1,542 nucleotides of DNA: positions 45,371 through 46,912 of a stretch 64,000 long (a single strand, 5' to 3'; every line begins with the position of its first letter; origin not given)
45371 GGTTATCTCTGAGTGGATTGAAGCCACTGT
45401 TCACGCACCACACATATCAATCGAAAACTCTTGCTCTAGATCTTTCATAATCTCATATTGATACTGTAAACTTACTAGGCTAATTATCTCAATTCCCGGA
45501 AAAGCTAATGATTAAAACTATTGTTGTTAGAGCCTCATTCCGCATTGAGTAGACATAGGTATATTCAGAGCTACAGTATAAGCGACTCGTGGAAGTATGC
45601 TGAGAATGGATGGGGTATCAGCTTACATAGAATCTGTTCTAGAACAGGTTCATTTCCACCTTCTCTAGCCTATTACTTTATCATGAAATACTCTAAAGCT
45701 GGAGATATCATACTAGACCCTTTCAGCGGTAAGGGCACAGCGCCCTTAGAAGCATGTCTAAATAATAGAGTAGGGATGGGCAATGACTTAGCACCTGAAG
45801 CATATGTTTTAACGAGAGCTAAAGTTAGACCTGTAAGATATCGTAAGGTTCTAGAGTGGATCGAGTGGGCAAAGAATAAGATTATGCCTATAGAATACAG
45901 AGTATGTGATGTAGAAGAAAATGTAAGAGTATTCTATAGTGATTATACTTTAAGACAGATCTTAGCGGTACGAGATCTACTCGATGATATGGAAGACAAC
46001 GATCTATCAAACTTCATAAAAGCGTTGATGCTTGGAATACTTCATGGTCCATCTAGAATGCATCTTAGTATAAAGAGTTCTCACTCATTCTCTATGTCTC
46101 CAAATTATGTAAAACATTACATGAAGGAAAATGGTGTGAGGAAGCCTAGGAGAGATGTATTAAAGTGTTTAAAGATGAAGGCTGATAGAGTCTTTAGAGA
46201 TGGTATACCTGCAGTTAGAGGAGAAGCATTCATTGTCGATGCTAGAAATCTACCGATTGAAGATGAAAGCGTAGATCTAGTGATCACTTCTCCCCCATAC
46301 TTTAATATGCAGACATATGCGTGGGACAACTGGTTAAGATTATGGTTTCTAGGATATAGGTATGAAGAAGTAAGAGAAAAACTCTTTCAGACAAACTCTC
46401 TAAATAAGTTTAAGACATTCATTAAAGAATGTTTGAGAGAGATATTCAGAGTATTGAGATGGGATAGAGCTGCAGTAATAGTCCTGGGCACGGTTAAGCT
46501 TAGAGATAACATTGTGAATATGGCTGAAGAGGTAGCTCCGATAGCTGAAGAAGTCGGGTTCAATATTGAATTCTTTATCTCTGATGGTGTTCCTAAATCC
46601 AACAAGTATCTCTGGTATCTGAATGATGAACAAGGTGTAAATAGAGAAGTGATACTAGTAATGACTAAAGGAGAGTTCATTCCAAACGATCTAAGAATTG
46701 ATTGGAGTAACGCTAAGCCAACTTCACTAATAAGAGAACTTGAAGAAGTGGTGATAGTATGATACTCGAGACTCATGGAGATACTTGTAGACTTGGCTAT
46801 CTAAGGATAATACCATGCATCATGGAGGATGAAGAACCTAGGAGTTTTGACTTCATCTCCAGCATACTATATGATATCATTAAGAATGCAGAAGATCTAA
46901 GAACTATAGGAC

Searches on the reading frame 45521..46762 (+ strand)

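Call 26: search_protein_families(library=pfam, proteins=[window:45521-46762:+], max_evalue=0.00001)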
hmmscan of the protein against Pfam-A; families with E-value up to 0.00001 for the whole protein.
window:45521-46762:+ (413 aa): 2 families
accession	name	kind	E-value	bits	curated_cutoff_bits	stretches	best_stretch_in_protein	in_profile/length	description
PF01555.25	N6_N4_Mtase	-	2e-15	57.8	26.7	1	34-94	160-215/221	DNA methylase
PF01170.24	UPF0020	-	1.5e-07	31.7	22.3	0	40-83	7-51/197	RMKL-like, methyltransferase domain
